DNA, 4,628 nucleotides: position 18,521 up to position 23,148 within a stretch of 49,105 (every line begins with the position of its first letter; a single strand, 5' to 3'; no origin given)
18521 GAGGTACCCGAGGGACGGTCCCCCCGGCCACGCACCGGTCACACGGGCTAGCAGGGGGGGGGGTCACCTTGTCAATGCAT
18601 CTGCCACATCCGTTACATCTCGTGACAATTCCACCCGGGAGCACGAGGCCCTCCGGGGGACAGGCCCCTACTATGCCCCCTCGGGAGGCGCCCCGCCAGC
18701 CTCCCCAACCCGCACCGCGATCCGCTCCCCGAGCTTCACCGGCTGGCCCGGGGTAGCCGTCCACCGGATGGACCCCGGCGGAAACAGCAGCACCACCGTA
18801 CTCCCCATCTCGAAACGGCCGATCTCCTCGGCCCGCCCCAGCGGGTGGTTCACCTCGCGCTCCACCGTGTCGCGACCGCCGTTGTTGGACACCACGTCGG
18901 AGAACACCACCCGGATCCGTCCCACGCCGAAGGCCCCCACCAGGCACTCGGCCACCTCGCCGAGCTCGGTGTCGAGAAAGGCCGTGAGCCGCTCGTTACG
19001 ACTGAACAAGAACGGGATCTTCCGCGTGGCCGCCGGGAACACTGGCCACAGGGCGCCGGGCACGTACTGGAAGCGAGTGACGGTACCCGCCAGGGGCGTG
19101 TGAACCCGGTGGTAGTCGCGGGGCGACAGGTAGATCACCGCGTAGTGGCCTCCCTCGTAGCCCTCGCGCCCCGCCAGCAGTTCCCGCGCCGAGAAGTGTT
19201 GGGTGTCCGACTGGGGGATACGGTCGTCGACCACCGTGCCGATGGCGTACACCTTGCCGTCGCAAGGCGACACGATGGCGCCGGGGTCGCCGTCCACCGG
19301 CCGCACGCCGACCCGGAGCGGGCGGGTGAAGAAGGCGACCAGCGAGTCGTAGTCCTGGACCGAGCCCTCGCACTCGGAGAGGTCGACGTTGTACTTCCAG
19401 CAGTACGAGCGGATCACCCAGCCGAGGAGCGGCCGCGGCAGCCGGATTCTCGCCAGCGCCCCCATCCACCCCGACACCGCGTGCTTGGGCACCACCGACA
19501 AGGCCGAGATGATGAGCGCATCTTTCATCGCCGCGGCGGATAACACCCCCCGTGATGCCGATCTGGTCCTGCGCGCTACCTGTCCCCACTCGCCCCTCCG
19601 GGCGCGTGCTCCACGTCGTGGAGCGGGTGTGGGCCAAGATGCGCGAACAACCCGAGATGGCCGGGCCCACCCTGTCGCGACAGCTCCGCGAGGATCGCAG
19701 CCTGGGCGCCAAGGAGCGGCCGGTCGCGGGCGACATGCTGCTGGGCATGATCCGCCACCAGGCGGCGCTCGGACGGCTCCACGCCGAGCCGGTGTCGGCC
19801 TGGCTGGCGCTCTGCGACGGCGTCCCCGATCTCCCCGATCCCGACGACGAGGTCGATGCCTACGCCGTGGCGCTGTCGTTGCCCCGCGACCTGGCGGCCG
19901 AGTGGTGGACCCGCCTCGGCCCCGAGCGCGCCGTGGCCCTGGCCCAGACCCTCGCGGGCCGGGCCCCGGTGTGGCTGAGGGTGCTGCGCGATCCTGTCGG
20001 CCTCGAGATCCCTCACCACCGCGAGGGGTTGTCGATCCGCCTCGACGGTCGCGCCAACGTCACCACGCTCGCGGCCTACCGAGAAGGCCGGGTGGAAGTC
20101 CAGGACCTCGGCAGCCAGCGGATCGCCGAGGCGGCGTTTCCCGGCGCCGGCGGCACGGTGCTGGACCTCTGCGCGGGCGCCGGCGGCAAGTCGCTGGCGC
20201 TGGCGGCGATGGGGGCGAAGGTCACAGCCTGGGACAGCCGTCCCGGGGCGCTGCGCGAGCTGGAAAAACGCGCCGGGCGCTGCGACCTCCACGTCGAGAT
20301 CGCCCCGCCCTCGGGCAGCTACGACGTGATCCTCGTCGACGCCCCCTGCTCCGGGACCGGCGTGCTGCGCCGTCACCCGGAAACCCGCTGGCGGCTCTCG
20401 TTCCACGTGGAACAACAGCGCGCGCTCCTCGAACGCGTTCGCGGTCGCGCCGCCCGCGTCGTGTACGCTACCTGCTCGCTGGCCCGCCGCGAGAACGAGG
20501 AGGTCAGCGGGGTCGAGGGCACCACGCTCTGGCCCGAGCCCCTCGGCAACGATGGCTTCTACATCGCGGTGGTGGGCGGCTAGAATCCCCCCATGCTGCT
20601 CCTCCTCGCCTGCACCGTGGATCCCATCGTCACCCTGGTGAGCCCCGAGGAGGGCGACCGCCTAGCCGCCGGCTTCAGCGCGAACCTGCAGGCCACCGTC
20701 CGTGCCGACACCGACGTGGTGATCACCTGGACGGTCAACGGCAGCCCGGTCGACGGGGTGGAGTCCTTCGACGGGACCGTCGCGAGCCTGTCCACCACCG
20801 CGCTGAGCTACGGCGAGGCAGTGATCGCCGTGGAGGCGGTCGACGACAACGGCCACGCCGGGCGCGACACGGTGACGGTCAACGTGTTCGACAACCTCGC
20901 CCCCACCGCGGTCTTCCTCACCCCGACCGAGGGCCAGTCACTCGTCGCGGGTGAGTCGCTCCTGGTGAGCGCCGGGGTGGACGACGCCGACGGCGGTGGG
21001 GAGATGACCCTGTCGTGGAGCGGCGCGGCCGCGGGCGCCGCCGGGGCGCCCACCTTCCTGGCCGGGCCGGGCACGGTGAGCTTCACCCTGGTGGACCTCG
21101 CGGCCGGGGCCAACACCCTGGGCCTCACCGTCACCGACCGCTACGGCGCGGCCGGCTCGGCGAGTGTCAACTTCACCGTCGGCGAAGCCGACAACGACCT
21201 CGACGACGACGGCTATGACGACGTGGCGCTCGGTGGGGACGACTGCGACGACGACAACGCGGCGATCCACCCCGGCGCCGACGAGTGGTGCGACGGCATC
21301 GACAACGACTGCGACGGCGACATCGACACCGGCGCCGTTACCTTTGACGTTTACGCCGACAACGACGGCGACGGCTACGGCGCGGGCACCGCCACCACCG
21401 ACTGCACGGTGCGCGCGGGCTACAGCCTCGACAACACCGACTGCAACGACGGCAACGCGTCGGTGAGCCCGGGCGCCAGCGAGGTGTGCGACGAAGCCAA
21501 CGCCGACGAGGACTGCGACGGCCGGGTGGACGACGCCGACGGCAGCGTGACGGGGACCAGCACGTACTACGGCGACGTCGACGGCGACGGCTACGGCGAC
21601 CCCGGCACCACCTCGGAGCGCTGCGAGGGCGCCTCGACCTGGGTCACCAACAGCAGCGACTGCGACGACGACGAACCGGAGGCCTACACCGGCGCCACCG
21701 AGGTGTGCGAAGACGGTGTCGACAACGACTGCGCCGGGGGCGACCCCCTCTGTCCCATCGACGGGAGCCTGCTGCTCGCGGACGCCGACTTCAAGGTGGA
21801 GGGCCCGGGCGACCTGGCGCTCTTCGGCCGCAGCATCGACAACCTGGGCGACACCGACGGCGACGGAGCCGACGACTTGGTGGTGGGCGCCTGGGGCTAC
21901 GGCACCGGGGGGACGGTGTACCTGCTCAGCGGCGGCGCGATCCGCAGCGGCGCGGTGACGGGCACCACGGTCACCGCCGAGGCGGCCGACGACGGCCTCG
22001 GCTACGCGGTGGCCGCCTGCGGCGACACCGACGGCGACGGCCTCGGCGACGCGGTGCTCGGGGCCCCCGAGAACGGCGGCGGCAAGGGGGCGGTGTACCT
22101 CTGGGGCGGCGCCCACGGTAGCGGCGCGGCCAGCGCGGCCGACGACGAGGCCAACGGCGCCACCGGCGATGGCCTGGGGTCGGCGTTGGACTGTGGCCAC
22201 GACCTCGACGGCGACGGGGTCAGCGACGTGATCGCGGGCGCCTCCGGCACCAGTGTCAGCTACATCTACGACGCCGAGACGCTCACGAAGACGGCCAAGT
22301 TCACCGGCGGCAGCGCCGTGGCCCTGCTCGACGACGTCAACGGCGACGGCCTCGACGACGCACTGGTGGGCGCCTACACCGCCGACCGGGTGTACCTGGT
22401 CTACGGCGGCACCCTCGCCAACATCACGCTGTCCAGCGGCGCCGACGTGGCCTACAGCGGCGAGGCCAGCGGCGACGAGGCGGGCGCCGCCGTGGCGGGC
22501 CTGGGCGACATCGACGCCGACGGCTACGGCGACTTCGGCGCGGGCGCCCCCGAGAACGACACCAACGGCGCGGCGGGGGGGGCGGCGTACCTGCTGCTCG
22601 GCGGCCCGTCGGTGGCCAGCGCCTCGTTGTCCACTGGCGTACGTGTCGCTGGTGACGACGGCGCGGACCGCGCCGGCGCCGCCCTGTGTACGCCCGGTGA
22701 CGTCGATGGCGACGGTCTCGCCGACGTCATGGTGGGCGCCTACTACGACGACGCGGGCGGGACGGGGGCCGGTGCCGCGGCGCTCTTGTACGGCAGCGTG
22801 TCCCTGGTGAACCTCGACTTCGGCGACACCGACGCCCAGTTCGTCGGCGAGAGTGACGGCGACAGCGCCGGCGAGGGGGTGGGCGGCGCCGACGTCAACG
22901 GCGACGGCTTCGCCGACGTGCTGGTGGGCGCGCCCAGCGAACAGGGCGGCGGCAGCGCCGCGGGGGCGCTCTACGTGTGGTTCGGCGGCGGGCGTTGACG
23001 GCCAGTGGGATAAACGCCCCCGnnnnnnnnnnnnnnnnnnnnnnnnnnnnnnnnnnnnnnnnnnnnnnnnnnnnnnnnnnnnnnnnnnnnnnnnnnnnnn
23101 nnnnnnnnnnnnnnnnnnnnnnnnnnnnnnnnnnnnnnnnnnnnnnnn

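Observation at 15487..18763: About 3 kb inserted between psd and its neighbour, bracketed by ~125-bp direct repeats that duplicate the psd 3' end (att-like), with no integrase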

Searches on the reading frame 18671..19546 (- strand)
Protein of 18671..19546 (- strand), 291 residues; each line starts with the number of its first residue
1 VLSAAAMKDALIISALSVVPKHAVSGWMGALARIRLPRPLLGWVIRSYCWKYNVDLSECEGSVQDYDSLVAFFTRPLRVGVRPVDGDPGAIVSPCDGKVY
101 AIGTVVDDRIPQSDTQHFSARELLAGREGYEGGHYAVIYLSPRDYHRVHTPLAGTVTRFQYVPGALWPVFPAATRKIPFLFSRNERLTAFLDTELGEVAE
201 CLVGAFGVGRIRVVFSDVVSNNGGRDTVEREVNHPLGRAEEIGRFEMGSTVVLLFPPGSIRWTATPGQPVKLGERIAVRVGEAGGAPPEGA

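Call 7: search_protein_families(library=pfam, proteins=[window:18671-19546:-], max_evalue=0.01)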
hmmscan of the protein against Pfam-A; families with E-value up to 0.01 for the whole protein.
window:18671-19546:- (291 aa): 1 family
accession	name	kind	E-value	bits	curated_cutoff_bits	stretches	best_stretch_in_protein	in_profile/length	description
PF02666.20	PS_Dcarbxylase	-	3e-55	187.4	22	1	71-277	3-197/198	Phosphatidylserine decarboxylase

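Call 22: find_related_loci(query=window:18671-19528:-, collection=genome_contigs, flank=7000)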
Query window:18671-19528:- (285 aa) in genome_contigs; peptide patterns used: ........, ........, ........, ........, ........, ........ (x = any residue, [..] = any of these).
299 stretches matched a pattern; 240 encode a relative of the query (tblastn E <= 1e-3); the best 80 are kept; 80 distinct loci.
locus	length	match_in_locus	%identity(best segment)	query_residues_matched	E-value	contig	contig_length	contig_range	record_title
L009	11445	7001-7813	77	1-272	1e-138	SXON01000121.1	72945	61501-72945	MAG: Proteobacteria bacterium isolate F1-120-MAGs226 F1-120__c401974, whole genome shotgun sequence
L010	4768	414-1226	81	1-272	6e-137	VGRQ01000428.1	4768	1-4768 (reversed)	MAG: Deltaproteobacteria bacterium isolate M_DeepCast_65m_m2_104 M_DeepCast_65m_m2_104_Ga0194120_10031899, whole genome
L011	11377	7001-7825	76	1-276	8e-131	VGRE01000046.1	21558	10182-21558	MAG: Deltaproteobacteria bacterium isolate K_Offshore_120m_m2_200 K_Offshore_120m_m2_200_Ga0194131_10004309, whole genom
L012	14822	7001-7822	73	1-272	1e-129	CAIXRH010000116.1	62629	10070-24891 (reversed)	MAG: uncultured proteobacterium isolate LJ-7-9m_bin-1278 genome assembly, contig: bin-1278:116/362, whole genome shotgun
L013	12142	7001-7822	68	1-272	7e-123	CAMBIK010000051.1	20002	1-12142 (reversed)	MAG: Klebsiella pneumoniae isolate MH-21oct19-35 genome assembly, contig: MH-21oct19-C3977, whole genome shotgun sequenc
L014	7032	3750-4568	69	1-271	9e-123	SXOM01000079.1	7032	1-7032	MAG: Proteobacteria bacterium isolate F1-120-MAGs225 F1-120__c76156, whole genome shotgun sequence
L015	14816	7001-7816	68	1-270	2e-120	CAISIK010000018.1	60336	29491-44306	MAG: uncultured proteobacterium isolate Erken-D10_bin-1051 genome assembly, contig: bin-1051:018/224, whole genome shotg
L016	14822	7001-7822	70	1-272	5e-119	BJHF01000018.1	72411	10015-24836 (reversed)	Deltaproteobacteria bacterium LBMAG_Deltaproteobacteria_hypo.bin1 DNA, sequence018, whole genome shotgun sequence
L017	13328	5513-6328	70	1-270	3e-116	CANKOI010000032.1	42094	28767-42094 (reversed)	MAG: Deltaproteobacteria bacterium isolate TH-Jun18-130 genome assembly, contig: TH-Jun18-C1656, whole genome shotgun se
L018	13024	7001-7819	68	1-271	1e-107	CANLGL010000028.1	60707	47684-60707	MAG: Deltaproteobacteria bacterium isolate TH-Jun18-28 genome assembly, contig: TH-Jun18-C827, whole genome shotgun sequ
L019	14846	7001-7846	68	1-283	3e-107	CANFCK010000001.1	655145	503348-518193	MAG: Deltaproteobacteria bacterium isolate CH-Jul18-23 genome assembly, contig: CH-Jul18-C2, whole genome shotgun sequen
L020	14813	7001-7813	58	1-273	2e-96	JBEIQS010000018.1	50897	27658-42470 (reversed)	MAG: Alphaproteobacteria bacterium isolate Sample-107-S7-bin-184 Sample_107_S7-bin_184-k141_392676, whole genome shotgun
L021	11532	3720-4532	57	1-270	5e-93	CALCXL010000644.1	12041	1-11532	MAG TPA_asm: uncultured proteobacterium isolate ERR2206771_bin.20_CONCOCT_v1.1_MAG genome assembly, contig: ERZ888641.47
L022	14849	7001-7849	51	1-282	1e-88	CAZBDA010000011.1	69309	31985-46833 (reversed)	MAG TPA_asm: uncultured Rickettsiales bacterium isolate binchicken_co141_137 genome assembly, contig: NODE_1560_length_6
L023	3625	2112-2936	53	1-274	8e-87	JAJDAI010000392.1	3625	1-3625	MAG: Deltaproteobacteria bacterium isolate OFTM289 OFTM289_391, whole genome shotgun sequence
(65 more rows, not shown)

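Call 57: find_encoding_contigs(protein=window:18671-19528:-, flank=6000, max_places=6)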
Protein window:18671-19528:- (285 aa): 2 contigs read that carry it; 2 places shown.
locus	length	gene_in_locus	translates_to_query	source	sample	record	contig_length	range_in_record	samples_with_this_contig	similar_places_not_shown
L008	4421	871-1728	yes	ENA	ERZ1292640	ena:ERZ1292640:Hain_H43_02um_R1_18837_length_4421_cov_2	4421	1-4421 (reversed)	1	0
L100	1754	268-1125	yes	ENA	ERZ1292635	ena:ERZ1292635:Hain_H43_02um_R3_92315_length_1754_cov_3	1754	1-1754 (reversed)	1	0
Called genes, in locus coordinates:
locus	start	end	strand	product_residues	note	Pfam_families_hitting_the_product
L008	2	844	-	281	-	?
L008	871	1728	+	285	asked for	PF02666:PS_Dcarbxylase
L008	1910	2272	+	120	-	-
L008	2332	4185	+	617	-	-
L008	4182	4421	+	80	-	?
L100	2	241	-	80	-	?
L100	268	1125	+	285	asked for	PF02666:PS_Dcarbxylase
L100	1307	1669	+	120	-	-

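Call 87: find_homologous_proteins(query=window:18671-19528:-, max_evalue=1e-60)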
Query window:18671-19528:- (285 aa): 470 proteins with E <= 1e-60 among 8000 candidates; the best 120 are listed.
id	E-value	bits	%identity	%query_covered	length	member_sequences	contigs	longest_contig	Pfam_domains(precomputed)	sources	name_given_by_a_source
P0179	3.3e-191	652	100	100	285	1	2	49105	PF02666.21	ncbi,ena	-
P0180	1.4e-144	499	81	95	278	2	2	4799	PF02666.21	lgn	-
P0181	1.5e-138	479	77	95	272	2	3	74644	PF02666.21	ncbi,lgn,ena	-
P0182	9.3e-137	473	76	97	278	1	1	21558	PF02666.21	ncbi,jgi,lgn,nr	ncbi:MAG: phosphatidylserine decarboxylase [Deltaproteobacteria bacterium]|nr:phosphatidylserine dec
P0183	1.8e-133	462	73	98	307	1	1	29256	PF02666.21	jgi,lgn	jgi:phosphatidylserine decarboxylase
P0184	6.3e-128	444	73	95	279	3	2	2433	PF02666.21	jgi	-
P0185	2.4e-127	442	72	96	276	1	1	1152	PF02666.21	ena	-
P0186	3.4e-127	442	73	96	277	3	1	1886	PF02666.21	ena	-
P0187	1.0e-125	437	72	95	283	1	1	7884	PF02666.21,PF27523.1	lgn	-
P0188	1.7e-123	430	71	98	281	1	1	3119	PF02666.21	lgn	-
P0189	3.3e-123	429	72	95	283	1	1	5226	PF02666.21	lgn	-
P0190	4.2e-123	428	70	99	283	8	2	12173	PF02666.21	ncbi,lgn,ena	-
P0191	5.2e-123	428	71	95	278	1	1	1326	PF02666.21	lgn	-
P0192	2.8e-121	422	70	95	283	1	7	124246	PF02666.21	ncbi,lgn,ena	-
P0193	7.8e-121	421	68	95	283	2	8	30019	PF02666.21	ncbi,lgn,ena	-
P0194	9.2e-121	421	69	95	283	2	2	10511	PF02666.21,PF27523.1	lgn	-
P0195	9.2e-121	421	68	100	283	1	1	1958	PF02666.21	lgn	-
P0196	7.3e-119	415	69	95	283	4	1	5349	PF02666.21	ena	-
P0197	1.1e-118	414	69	95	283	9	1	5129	PF02666.21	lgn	-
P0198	3.4e-118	412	68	100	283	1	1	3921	PF02666.21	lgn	-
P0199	1.2e-116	407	67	95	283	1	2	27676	PF02666.21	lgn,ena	-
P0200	1.4e-114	400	68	95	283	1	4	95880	PF02666.21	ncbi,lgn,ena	-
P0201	4.2e-114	399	68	99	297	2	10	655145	PF02666.21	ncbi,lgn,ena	-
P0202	1.1e-113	398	66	95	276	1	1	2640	PF02666.21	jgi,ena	jgi:phosphatidylserine decarboxylase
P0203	4.5e-113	396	67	95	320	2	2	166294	PF02666.21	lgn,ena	-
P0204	1.8e-105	371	63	95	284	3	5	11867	PF02666.21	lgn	-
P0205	1.0e-103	365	63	95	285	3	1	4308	PF02666.21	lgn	-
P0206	2.9e-103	363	63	95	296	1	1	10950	PF02666.21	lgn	-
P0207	6.0e-102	359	61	95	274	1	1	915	PF02666.21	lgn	-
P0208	9.3e-101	355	61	95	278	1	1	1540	PF02666.21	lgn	-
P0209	1.7e-99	351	59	95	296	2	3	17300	PF02666.21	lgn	-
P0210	2.1e-99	351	60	96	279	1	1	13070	PF02666.21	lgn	-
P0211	3.3e-99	350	61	95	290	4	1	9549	PF02666.21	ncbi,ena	-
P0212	3.5e-99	350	59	95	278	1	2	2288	PF02666.21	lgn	-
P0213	8.6e-99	349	60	96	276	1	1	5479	PF02666.21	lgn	-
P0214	2.0e-98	347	60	96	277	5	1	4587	PF02666.21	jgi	jgi:phosphatidylserine decarboxylase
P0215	3.7e-98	347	59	95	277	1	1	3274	PF02666.21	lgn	-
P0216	6.5e-98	346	61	95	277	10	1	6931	PF02666.21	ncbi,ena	-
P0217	9.0e-98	345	59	95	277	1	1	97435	PF02666.21,PF27523.1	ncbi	ncbi:MAG: archaetidylserine decarboxylase [Myxococcota bacterium]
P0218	9.4e-98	345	60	95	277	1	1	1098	PF02666.21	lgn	-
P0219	1.1e-97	345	59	95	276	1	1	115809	PF02666.21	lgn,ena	-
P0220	2.4e-97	344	60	95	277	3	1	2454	PF02666.21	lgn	-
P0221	3.1e-96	340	59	96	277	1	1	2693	PF02666.21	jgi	jgi:phosphatidylserine decarboxylase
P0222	6.8e-96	339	58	95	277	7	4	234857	PF02666.21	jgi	jgi:phosphatidylserine decarboxylase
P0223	2.4e-95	337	58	95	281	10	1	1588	PF02666.21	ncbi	-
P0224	2.5e-95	337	58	95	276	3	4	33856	PF02666.21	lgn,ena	-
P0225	3.6e-95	337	58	95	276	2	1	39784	PF02666.21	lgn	-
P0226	3.7e-95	337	59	95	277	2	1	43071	PF02666.21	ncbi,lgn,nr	ncbi:MAG: archaetidylserine decarboxylase [Pseudomonadota bacterium]|nr:archaetidylserine decarboxyl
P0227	4.8e-95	336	58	95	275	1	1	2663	PF02666.21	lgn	-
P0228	8.2e-95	336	58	95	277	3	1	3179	PF02666.21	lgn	-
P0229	9.2e-95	335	59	95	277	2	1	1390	PF02666.21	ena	-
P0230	2.8e-94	334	56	97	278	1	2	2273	PF02666.21,PF27523.1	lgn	-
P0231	2.9e-94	334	58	95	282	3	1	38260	PF02666.21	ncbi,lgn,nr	ncbi:MAG: archaetidylserine decarboxylase [Pseudomonadota bacterium]|nr:archaetidylserine decarboxyl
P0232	4.9e-94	333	57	95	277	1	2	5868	PF02666.21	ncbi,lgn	-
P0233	9.9e-94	332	57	95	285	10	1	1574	PF02666.21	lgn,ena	-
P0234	1.3e-93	332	57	95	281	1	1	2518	PF02666.21,PF27523.1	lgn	-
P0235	3.0e-93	330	57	95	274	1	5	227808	PF02666.21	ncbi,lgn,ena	-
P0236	3.3e-93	330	58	95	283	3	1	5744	PF02666.21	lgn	-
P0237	2.5e-92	327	57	96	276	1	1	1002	PF02666.21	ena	-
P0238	2.7e-92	327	59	95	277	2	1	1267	PF02666.21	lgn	-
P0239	3.3e-92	327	55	95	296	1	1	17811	PF02666.21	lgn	-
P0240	4.7e-92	327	55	95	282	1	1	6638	PF02666.21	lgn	-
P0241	5.7e-92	326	57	95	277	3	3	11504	PF02666.21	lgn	-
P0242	5.9e-92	326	58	95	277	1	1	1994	PF02666.21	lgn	-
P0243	7.5e-92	326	56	95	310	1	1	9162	PF02666.21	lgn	-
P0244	1.1e-91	325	56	95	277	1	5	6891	PF02666.21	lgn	-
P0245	1.3e-91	325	55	96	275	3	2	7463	PF02666.21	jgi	-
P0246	1.6e-91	325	56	95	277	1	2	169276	PF02666.21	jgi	jgi:phosphatidylserine decarboxylase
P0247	2.7e-91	324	56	95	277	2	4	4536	PF02666.21,PF27523.1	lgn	-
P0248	2.7e-91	324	56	95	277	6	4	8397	PF02666.21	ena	-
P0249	7.6e-91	323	54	96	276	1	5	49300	PF02666.21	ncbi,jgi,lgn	jgi:phosphatidylserine decarboxylase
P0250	8.5e-91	322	58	96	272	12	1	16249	PF02666.21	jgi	jgi:phosphatidylserine decarboxylase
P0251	1.7e-90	321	55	95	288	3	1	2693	PF02666.21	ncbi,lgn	-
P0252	4.1e-90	320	56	94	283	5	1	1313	PF02666.21,PF27523.1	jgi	-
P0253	5.6e-90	320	57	95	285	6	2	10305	PF02666.21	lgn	-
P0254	7.4e-90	319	56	95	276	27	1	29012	PF02666.21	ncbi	-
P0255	1.1e-89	319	57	95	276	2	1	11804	PF02666.21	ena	-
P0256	1.7e-89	318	56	95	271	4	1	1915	PF02666.21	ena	-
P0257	3.0e-89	317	56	96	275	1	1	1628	PF02666.21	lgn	-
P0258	3.6e-89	317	56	96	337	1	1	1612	PF02666.21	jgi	jgi:phosphatidylserine decarboxylase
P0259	7.1e-89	316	56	96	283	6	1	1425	PF02666.21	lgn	-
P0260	1.5e-88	315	56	95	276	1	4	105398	PF02666.21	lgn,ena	-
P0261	2.9e-88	314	55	95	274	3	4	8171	PF02666.21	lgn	-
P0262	3.9e-88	314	56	95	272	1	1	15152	PF02666.21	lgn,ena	-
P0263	2.9e-87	311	55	95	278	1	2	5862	PF02666.21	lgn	-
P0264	4.6e-87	310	56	95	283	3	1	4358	PF02666.21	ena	-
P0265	9.0e-87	309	55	95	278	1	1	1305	PF02666.21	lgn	-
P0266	2.4e-86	308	54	96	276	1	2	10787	PF02666.21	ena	-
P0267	5.9e-86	307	54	95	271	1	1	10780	PF02666.21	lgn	-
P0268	6.9e-86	306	54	96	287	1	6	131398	PF02666.21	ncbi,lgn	-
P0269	1.0e-85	306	55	99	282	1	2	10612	PF02666.21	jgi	jgi:phosphatidylserine decarboxylase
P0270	1.7e-85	305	53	97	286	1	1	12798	PF02666.21,PF27523.1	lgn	-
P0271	3.3e-85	304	53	94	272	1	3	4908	PF02666.21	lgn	-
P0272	5.3e-85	303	52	99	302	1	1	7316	PF02666.21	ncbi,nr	ncbi:MAG: archaetidylserine decarboxylase [Myxococcota bacterium]|nr:archaetidylserine decarboxylase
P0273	6.1e-85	303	53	93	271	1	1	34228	PF02666.21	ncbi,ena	-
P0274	1.6e-84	302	51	95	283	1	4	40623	PF02666.21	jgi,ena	-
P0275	2.1e-84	301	56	95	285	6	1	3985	PF02666.21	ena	-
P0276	2.4e-84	301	53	96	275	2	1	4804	PF02666.21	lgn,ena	-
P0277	4.3e-84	300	52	95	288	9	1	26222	PF02666.21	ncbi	-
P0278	4.5e-84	300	53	96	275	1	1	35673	PF02666.21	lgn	-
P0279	5.7e-84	300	52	95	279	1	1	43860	PF02666.21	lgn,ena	-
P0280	6.5e-84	300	52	95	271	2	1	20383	PF02666.21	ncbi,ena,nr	ncbi:MAG: phosphatidylserine decarboxylase [Myxococcales bacterium]|nr:phosphatidylserine decarboxyl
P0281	7.6e-84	300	55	95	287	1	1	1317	PF02666.21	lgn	-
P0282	9.3e-84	299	54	96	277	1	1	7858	PF02666.21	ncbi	-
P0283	1.0e-83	299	51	95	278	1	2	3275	PF02666.21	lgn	-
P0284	1.2e-83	299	55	95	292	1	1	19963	PF02666.21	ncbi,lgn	-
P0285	1.5e-83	299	52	96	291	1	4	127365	PF02666.21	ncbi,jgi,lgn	jgi:phosphatidylserine decarboxylase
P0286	1.6e-83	299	52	95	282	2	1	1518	PF02666.21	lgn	-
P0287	1.8e-83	298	53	95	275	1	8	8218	PF02666.21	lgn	-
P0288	2.6e-83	298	52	95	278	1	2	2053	PF02666.21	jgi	-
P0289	2.7e-83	298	54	95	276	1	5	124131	PF02666.21,PF27523.1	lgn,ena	-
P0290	3.7e-83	297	52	95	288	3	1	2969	PF02666.21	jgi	-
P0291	4.0e-83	297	52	96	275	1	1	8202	PF02666.21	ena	-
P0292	4.1e-83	297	51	95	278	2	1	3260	PF02666.21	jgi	-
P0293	5.6e-83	297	52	95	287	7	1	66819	PF02666.21,PF27523.1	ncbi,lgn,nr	ncbi:archaetidylserine decarboxylase [Myxococcota bacterium]|nr:archaetidylserine decarboxylase [Myx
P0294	7.8e-83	296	52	96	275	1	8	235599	PF02666.21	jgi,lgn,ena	-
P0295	9.2e-83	296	52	95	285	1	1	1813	PF02666.21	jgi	-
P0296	1.0e-82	296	53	95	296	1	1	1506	PF02666.21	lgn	-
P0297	1.4e-82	295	53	95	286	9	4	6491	PF02666.21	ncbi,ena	-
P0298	1.5e-82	295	52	95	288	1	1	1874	PF02666.21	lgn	-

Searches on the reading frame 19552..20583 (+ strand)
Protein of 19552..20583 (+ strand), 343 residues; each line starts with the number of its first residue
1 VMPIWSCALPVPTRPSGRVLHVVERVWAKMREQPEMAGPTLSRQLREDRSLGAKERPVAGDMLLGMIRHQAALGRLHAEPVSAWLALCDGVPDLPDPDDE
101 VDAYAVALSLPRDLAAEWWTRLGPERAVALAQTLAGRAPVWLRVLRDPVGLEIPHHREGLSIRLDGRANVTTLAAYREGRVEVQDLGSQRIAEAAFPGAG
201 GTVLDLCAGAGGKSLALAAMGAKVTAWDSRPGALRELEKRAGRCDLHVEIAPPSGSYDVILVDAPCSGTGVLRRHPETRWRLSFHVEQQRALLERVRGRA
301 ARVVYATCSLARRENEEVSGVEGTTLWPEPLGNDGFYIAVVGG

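Call 7: search_protein_families(library=pfam, proteins=[window:19552-20583:+], max_evalue=0.01)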
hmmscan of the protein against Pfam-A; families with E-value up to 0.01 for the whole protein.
window:19552-20583:+ (343 aa): 5 families
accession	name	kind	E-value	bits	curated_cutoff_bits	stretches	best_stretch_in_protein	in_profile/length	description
PF01189.24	Methyltr_RsmB-F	-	6.7e-18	65.5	27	1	200-318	9-149/199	16S rRNA methyltransferase RsmB/F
PF13649.12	Methyltransf_25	-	3.3e-05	24.9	27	1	203-249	1-49/97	Methyltransferase domain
PF03848.20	TehB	-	0.0018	18.2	20.4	1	200-246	31-77/193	Tellurite resistance protein TehB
PF13489.12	Methyltransf_23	-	0.0029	17.8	27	1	190-261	12-86/164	Methyltransferase domain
PF09445.16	Methyltransf_15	-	0.0093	16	22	0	202-243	3-44/165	RNA cap guanine-N2 methyltransferase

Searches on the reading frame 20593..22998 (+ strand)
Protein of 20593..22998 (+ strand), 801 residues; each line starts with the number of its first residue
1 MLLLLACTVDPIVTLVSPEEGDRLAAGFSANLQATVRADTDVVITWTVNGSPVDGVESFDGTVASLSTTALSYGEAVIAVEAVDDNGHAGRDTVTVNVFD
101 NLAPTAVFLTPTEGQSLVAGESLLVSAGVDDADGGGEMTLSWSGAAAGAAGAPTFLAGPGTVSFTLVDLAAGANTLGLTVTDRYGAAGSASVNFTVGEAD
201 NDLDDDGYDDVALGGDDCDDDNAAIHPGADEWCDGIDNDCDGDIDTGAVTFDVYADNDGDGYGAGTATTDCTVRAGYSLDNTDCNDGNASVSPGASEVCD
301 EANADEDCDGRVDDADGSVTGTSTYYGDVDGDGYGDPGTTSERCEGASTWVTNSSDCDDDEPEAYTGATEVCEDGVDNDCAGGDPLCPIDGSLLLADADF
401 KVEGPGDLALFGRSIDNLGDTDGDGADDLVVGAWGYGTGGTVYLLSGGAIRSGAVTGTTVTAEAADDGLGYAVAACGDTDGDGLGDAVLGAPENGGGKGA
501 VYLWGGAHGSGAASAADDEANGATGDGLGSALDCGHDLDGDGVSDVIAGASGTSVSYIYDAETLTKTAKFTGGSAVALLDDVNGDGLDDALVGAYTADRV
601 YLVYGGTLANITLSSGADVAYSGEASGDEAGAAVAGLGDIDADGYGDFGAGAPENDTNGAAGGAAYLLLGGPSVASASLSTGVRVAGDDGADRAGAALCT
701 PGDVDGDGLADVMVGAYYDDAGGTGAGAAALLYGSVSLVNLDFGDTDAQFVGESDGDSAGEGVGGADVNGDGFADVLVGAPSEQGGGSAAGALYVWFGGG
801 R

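Call 79: search_protein_families(library=pfam, proteins=[window:20593-22998:+], max_evalue=0.0001)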
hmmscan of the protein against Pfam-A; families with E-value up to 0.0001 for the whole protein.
window:20593-22998:+ (801 aa): 3 families
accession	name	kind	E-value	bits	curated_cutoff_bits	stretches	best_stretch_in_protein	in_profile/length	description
PF11617.13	Cu-binding_MopE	-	1.6e-25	89.5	27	3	217-245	1-29/30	Putative metal-binding motif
PF01839.29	FG-GAP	-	4.2e-20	71.6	22.1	2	760-796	2-37/37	FG-GAP repeat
PF22352.2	K319L-like_PKD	-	6.8e-07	29.6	27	0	131-196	22-84/84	K319L-like, PKD domain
